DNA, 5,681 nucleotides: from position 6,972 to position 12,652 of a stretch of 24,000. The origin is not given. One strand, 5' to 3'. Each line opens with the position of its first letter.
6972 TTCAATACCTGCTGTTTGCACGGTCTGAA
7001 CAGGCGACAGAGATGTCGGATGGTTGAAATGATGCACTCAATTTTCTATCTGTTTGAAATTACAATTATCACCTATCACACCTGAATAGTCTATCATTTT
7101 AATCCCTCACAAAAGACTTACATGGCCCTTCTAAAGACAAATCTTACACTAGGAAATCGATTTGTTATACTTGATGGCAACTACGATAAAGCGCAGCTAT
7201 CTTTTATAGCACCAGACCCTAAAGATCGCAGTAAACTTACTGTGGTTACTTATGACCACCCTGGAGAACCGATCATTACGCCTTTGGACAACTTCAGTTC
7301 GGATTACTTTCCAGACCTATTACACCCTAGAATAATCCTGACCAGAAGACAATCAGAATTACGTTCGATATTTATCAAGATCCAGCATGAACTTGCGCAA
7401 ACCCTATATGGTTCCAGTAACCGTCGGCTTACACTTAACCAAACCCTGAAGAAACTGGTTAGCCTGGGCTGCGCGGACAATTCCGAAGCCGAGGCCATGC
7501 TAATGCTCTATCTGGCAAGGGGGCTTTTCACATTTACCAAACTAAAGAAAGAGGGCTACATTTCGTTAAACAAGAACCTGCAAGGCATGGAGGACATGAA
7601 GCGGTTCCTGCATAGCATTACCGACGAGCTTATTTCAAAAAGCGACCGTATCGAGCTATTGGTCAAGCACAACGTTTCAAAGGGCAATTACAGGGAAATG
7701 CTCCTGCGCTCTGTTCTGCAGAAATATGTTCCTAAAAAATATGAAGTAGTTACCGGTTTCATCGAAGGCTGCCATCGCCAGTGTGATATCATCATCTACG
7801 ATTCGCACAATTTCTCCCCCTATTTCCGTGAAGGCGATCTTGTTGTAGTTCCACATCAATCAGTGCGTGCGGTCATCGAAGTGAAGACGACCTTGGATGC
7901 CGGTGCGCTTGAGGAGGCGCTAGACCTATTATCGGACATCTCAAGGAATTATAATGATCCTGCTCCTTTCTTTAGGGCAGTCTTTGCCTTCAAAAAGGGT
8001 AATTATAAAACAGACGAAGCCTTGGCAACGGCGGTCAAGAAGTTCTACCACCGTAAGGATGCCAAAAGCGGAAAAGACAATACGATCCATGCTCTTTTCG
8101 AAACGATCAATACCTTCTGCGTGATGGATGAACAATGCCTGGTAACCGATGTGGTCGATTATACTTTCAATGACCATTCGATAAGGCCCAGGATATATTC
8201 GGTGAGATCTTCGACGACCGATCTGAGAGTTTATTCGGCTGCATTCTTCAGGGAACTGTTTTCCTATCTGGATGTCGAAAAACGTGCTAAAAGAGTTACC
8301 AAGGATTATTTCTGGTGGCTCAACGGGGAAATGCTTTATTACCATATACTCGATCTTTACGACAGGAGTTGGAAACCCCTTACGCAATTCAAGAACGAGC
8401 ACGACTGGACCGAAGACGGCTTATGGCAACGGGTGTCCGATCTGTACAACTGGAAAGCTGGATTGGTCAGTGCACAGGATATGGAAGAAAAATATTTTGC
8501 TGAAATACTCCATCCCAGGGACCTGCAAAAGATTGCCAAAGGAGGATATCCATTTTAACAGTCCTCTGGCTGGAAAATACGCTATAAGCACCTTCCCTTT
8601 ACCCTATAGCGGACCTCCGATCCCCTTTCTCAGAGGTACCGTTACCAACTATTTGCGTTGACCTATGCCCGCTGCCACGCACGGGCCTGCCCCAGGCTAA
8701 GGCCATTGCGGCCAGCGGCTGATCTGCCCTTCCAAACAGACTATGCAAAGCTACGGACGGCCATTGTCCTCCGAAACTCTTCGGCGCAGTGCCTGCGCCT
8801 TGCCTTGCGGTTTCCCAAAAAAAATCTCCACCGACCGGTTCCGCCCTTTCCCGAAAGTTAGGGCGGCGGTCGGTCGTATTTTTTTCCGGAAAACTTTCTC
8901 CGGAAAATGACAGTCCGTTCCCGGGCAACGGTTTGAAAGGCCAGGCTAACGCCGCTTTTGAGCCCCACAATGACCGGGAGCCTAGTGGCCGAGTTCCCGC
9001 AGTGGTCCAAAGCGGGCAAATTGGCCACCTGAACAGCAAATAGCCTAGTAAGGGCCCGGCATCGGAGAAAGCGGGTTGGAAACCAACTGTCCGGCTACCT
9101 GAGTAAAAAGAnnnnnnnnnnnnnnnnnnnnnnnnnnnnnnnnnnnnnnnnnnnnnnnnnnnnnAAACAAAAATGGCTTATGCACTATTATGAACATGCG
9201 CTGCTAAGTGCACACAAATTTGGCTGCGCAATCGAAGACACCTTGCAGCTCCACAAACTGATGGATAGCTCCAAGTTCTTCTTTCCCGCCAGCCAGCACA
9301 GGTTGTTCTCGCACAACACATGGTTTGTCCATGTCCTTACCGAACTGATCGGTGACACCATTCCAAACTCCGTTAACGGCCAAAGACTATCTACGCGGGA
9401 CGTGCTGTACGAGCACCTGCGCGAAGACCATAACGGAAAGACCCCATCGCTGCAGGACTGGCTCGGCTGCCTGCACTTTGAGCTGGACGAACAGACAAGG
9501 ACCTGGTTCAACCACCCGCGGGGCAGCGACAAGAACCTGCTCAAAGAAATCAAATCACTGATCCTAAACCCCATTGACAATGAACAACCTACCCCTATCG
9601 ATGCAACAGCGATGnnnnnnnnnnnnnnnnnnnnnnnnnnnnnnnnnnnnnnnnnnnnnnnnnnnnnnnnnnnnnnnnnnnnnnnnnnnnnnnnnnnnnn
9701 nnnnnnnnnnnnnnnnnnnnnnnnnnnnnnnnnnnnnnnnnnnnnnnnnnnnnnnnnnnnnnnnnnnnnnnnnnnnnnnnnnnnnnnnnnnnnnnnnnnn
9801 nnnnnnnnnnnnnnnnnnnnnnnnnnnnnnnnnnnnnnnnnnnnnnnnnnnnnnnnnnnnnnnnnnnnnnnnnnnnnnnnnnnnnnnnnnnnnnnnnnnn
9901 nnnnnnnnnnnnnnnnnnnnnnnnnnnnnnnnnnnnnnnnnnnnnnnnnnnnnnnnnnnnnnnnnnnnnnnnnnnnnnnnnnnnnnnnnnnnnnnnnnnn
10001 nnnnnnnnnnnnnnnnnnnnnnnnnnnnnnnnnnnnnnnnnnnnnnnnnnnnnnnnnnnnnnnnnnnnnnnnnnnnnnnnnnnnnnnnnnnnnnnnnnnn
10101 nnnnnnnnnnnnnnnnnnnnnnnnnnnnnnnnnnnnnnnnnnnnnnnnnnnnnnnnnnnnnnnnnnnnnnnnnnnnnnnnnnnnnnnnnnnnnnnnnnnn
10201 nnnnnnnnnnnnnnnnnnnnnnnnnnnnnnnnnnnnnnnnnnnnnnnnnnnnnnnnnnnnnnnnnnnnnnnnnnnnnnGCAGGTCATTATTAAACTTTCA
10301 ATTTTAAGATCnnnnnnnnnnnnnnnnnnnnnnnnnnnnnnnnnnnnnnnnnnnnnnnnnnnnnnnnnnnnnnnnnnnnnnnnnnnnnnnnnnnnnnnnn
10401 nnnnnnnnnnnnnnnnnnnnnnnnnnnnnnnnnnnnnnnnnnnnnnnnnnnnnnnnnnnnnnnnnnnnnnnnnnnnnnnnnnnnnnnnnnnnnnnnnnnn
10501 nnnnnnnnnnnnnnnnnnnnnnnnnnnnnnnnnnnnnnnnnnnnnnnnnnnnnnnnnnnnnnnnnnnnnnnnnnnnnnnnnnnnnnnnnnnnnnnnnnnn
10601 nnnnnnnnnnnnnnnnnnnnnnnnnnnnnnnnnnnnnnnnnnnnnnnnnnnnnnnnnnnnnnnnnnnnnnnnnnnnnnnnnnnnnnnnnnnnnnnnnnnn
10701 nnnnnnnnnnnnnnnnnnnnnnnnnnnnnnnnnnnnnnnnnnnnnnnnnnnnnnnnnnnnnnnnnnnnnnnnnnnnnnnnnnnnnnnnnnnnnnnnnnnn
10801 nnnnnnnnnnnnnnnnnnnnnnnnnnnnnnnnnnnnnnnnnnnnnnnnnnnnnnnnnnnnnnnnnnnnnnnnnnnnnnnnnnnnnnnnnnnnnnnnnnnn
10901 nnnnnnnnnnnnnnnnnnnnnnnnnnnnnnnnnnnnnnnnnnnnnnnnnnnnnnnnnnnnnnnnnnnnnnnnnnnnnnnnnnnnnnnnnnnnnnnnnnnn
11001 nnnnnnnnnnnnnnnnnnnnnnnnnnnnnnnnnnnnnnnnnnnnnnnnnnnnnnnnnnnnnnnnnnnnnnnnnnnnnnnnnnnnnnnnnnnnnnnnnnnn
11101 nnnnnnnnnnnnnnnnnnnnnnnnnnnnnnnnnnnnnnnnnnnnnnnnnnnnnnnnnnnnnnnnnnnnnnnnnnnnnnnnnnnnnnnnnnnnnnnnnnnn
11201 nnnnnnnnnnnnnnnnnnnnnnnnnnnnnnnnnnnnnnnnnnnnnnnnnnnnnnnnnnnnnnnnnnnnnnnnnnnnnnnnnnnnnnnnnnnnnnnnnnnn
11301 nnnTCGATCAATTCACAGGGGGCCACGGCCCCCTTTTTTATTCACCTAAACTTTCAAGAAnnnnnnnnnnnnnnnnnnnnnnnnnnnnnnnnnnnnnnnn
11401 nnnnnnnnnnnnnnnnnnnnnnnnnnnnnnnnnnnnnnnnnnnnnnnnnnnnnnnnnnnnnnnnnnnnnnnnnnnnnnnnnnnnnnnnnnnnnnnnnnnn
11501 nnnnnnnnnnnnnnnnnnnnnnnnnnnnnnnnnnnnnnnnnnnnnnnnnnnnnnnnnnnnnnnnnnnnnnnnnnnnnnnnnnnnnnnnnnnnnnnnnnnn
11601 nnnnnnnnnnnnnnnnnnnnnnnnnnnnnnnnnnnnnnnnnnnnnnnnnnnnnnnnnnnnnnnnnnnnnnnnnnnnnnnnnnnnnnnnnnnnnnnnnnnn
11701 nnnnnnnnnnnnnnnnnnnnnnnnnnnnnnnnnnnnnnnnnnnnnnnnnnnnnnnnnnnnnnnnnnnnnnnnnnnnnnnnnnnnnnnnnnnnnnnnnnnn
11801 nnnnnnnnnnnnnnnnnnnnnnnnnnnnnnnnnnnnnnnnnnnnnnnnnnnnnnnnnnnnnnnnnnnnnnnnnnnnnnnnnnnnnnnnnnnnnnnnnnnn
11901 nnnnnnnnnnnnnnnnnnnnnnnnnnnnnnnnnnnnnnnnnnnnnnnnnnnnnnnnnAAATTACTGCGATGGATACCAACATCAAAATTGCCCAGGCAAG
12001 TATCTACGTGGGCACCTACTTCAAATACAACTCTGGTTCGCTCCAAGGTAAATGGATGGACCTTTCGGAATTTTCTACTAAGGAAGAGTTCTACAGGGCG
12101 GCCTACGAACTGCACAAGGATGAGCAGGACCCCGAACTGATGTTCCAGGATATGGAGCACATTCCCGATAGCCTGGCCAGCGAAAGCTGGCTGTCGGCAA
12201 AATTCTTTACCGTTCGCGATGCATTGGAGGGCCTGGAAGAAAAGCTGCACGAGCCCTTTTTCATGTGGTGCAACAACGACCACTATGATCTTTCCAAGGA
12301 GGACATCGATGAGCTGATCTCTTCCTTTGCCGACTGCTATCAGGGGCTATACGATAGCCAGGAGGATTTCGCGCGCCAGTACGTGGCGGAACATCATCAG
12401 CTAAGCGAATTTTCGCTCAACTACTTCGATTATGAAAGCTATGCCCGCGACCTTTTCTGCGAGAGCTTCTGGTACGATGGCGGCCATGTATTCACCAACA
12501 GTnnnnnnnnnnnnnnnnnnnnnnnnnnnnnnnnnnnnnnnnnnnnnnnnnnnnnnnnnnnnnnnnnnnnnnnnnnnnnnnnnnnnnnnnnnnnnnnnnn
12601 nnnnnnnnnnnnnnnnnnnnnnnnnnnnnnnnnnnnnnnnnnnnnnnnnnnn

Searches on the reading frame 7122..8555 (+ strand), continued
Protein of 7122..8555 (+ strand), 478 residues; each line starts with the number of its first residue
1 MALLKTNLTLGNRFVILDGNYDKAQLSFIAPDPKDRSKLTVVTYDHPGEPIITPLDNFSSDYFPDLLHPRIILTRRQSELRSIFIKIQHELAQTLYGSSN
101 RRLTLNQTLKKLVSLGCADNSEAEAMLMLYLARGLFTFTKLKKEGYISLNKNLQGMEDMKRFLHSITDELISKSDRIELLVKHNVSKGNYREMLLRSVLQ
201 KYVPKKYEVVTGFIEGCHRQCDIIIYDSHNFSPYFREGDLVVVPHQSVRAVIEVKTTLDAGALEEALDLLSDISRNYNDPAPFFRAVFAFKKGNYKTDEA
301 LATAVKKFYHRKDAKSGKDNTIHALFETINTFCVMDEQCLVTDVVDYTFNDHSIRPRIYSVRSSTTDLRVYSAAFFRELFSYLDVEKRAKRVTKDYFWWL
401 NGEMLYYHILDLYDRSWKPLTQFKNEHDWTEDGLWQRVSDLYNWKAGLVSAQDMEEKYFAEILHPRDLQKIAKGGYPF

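Call 55: search_dna_similar(query=window:7122-8555:+, collection=plasmids, mode=protein, max_rows=25)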
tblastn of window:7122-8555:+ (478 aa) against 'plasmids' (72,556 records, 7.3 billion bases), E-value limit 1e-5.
Records with a match: 66; places in all: 66; records where one place covers at least 80% of the query: 0.
Best place of each record, by identity: <60% 66.
By first word of the organism name: Klebsiella 36; Xanthomonas 20; Vibrio 3; Rhizobium 2; Bacillus 2; Nostoc 1; Priestia 1; Hymenobacter 1.
By predicted mobility (MOB-suite, as given by PLSDB): non-mobilizable 43; mobilizable 21; conjugative 2.
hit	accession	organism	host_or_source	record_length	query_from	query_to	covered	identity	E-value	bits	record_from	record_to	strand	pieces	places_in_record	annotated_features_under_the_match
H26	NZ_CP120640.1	Rhizobium sp. 32-5/1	Vicia cracca,cell cilture,root nodule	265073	146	436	61%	32.7%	4e-33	140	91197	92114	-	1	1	DUF6602 domain-containing protein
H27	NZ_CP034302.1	Vibrio parahaemolyticus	Penaeus vannamei,AHPND infected ...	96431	157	257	21%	45.0%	2e-16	90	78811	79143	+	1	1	DUF6602 domain-containing protein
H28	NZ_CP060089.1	Vibrio parahaemolyticus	Penaeus vannamei,whole ...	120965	157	257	21%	45.0%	2e-16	90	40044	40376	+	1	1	DUF6602 domain-containing protein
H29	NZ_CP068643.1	Vibrio parahaemolyticus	Penaeus vannamei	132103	157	257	21%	45.0%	2e-16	90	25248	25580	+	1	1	DUF6602 domain-containing protein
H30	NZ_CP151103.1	Nostoc sp. UHCC 0302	isolated culture,lake sediment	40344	160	255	20%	45.3%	6e-17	92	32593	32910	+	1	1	none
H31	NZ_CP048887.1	Priestia megaterium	culture,agricultural soil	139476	142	256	24%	33.3%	2e-6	58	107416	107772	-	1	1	DUF6602 domain-containing protein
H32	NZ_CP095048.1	Hymenobacter cellulosilyticus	single cell,air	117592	160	257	21%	38.3%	5e-10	70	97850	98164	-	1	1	DUF6602 domain-containing protein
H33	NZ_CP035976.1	Bacillus mycoides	cell culture,soil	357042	165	257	19%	36.7%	1e-7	62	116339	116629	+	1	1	DUF6602 domain-containing protein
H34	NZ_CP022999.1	Rhizobium sp. 11515TR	Cell culture,agricultural soil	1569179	181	257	16%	41.1%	8e-8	63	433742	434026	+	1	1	none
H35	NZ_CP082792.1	Klebsiella pneumoniae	Homo sapiens,urine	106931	181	257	16%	40.7%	2e-6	59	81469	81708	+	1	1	DUF6602 domain-containing protein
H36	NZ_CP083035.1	Klebsiella pneumoniae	Homo sapiens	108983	181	257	16%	40.7%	2e-6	59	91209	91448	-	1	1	DUF6602 domain-containing protein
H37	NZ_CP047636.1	Klebsiella pneumoniae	cell culture,blood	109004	181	257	16%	40.7%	2e-6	59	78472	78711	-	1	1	DUF6602 domain-containing protein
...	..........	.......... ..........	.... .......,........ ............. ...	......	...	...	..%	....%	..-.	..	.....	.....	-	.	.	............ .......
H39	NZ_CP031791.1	Klebsiella pneumoniae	Homo sapiens,rectal swab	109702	181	257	16%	40.7%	2e-6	59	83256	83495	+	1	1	DUF6602 domain-containing protein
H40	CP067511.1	Klebsiella pneumoniae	Homo sapiens,other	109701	181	257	16%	40.7%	2e-6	59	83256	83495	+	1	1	hypothetical protein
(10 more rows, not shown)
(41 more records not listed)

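Call 66: search_protein_families(library=pfam, alignment_id=A5, max_evalue=0.00001)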
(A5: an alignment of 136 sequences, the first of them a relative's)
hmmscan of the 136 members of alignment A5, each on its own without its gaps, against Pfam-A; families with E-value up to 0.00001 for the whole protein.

A. member 1, L001:4490-5878:- (462 aa): 2 families
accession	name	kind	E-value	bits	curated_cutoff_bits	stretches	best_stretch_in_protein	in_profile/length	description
PF14322.12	SusD-like_3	-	3e-29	103.1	27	1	88-228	54-191/191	Starch-binding associating with outer membrane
PF07980.17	SusD_RagB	-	3.8e-22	79.7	23.1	1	317-462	122-297/297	SusD family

B. families by the number of members that match (of 136 scanned): 109 families (the first 25 are shown)
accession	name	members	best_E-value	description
PF02463.25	SMC_N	9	2.9e-11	RecF/RecN/SMC N terminal domain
PF13304.12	AAA_21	7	1.7e-32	AAA domain, putative AbiEii toxin, Type IV TA system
PF13175.12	AAA_15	6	1.1e-25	AAA ATPase domain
PF00580.27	UvrD-helicase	4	5.6e-42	UvrD/REP helicase N-terminal domain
PF13361.12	UvrD_C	4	2e-26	UvrD-like helicase C-terminal domain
PF13476.12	AAA_23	4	8e-17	AAA domain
PF13245.12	AAA_19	4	2.8e-14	AAA domain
PF13538.12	UvrD_C_2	4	6.1e-11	UvrD-like helicase C-terminal domain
PF07510.16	GmrSD_C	3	7.7e-25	GmrSD restriction endonucleases, C-terminal domain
PF03235.19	GmrSD_N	2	2.3e-36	GmrSD restriction endonuclease, N-terminal domain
PF04471.18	Mrr_cat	2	7.2e-28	Restriction endonuclease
PF20469.4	OLD-like_TOPRIM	2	5.8e-19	Overcoming lysogenization defect protein-like, TOPRIM domain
PF18741.7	MTES_1575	2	8e-14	REase_MTES_1575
PF11398.14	DUF2813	2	9.2e-14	Protein of unknown function (DUF2813)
PF01381.28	HTH_3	2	4.9e-11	Helix-turn-helix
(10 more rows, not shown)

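Call 67: search_protein_families(library=padloc, alignment_id=A5, max_evalue=1e-10)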
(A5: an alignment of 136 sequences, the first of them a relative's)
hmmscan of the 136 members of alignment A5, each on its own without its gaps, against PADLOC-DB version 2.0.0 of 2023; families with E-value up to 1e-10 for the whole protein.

A. member 1, L001:4490-5878:- (462 aa): 0 families

B. families by the number of members that match (of 136 scanned): 339 families (the first 25 are shown)
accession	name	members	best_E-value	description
PDLC04135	mad3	10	8.8e-18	mads_3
PDLC00104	GajB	5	9.6e-228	UrvD helicase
PDLC00117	GajB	5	1.7e-212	UrvD helicase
PDLC00108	GajB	5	1.8e-94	UrvD helicase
PDLC02335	AbiLi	5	1.2e-76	AbiLi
PDLC00132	GajB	5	6.3e-52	UrvD helicase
PDLC00130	GajB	5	8.1e-50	UrvD helicase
PDLC00127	GajB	5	1.1e-44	UrvD helicase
PDLC00114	GajB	5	2.3e-37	UrvD helicase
PDLC02980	AriA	5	6.9e-32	-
PDLC02979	AriA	5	7.3e-27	-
PDLC00123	GajB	4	1.1e-46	UrvD helicase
PDLC03802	RTasHel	4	4e-42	DRT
PDLC00107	GajB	4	2.5e-37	UrvD helicase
PDLC00119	GajB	4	8.2e-36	UrvD helicase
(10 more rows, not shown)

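Call 71: search_protein_families(library=pfam, proteins=[L085:1-2085:-], max_evalue=0.01)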
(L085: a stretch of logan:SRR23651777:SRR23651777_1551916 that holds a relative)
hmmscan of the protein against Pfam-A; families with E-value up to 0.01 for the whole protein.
L085:1-2085:- (695 aa): 1 family
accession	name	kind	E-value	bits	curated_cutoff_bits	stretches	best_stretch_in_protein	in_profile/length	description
PF04471.18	Mrr_cat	-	0.0013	19.2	21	1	35-108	8-75/115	Restriction endonuclease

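Call 85: get_annotated_region(hit=H27, flank=4000)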
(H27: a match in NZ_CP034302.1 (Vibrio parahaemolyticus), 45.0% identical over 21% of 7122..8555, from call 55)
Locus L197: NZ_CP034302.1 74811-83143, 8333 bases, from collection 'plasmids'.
description: Vibrio parahaemolyticus strain 20160303005-1 plasmid pVPSD2016-3, complete sequence
organism: Vibrio parahaemolyticus (NCBI taxid 670)
taxonomy: Bacteria; Pseudomonadota; Gammaproteobacteria; Vibrionales; Vibrionaceae; Vibrio; Vibrio parahaemolyticus
host: -; source: Penaeus vannamei,AHPND infected Litopenaeus vannamei; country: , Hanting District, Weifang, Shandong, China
typing (MOB-suite, as given by PLSDB): non-mobilizable; mating-pair formation MPF_F
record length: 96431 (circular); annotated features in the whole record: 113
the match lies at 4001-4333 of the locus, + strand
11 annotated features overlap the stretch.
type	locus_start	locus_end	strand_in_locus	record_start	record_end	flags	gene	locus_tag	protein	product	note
CDS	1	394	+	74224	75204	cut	-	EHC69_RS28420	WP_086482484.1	hypothetical protein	-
CDS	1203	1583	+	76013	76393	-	-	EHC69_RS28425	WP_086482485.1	hypothetical protein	-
CDS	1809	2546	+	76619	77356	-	-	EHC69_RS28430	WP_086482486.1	hypothetical protein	-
CDS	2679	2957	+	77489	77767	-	-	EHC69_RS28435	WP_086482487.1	hypothetical protein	-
CDS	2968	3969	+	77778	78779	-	yejK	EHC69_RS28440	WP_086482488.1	nucleoid-associated protein YejK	-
CDS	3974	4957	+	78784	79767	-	-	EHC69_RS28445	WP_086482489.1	DUF6602 domain-containing protein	-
CDS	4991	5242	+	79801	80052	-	-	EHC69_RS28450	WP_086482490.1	hypothetical protein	-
CDS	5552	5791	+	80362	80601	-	-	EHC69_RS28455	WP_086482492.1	helix-turn-helix domain-containing protein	-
CDS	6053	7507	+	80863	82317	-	-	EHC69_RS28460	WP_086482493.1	SIR2 family protein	-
CDS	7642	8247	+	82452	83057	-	-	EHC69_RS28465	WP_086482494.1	TIR domain-containing protein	-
CDS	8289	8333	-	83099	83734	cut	-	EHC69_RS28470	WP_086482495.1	recombinase family protein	GO:0006310 - DNA recombination [Evidence IEA]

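Call 94: search_protein_families(library=padloc, proteins=[L084:2216-4657:+, L084:6518-7681:-, L084:7704-9182:-, L197:3974-4954:+], max_evalue=0.00001)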
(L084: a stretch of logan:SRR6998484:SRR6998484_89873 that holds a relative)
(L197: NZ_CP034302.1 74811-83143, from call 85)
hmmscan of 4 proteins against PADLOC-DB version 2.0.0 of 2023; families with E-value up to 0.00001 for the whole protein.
L084:2216-4657:+ (814 aa): 1 family
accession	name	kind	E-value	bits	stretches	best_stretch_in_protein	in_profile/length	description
PDLC03762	RT_UG24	-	2e-10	37.5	1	64-291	695-906/1036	DRT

L084:6518-7681:- (387 aa): 1 family
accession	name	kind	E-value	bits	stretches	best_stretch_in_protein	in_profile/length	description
PDLC03829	ZacB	-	1.4e-08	32.1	1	78-168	293-361/586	-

L084:7704-9182:- (492 aa): 47 families (the best 25 are shown)
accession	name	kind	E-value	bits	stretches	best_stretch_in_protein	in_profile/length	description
PDLC04149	HEC-04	-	2.2e-36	123.5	1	7-379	26-391/494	-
PDLC02914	ATPase-Toprim_I-B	-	1.2e-19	68.9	1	201-366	187-354/443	-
PDLC04135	mad3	-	8.8e-18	63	2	7-94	1-86/374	mads_3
PDLC02335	AbiLi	-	1.5e-15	55.1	1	6-263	48-240/326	AbiLi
PDLC02979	AriA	-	3.1e-15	54.8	2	172-261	277-370/373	-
PDLC03878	NsnB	-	6.8e-15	53.7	1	8-265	2-282/345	-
PDLC02980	AriA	-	3.5e-14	51.5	1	31-259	1-298/304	-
PDLC04393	PDC-M07A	-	5.2e-12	43.5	1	196-260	285-349/435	-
PDLC04140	mad8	-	6.7e-12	43.5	1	18-300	16-270/314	mads_8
PDLC04178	HEC-01A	-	1.9e-11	41.7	1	191-275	257-342/399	-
PDLC04179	HEC-01A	-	2.4e-11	41.4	1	191-262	332-403/459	-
PDLC04391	PDC-M07A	-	2.8e-11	41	1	198-260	283-345/412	-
PDLC04392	PDC-M07A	-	8.9e-11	39.5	1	192-260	281-347/432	-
PDLC04148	HEC-03B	-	1.3e-10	38.9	1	8-53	2-45/458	-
PDLC04609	PDC-M38A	-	6.5e-10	36.8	1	198-263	255-319/371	-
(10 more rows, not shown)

L197:3974-4954:+ (327 aa): 3 families
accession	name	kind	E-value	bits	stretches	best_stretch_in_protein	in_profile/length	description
PDLC01495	PD_DExK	-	1.9e-25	86.9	1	13-134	4-118/123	"CAS-I,CAS-II,CAS-III,CAS-IV,CAS-V,CAS-VI; associated"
PDLC00745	Effector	-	2.7e-15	54.7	1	12-128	7-117/244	Endonuclease (NucC)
PDLC01051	NucC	-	1.6e-14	52.2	1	12-126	14-119/243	NucC nuclease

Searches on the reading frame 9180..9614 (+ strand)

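Call 12: search_protein_families(library=pfam, proteins=[window:9180-9614:+], max_evalue=0.01)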
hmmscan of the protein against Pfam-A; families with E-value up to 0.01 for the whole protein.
window:9180-9614:+ (145 aa): 1 family
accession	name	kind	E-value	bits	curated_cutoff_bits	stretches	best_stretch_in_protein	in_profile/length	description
PF21866.1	DUF6915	-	6.3e-23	81.3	27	1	1-99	1-97/102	Domain of unknown function (DUF6915)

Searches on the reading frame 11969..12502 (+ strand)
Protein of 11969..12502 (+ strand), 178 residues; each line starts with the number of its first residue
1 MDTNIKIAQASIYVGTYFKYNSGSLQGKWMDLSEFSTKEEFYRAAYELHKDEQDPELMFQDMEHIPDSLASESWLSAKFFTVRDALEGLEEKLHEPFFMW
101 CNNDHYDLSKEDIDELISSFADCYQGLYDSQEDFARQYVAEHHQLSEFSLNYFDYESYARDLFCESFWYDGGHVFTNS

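Call 12: search_protein_families(library=pfam, proteins=[window:11969-12502:+], max_evalue=0.01)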
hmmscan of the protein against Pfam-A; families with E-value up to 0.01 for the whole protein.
window:11969-12502:+ (178 aa): 1 family
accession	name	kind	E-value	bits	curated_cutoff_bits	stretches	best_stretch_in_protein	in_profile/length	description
PF07275.16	ArdA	-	6.9e-26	92.2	27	1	12-174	1-154/155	Antirestriction protein (ArdA)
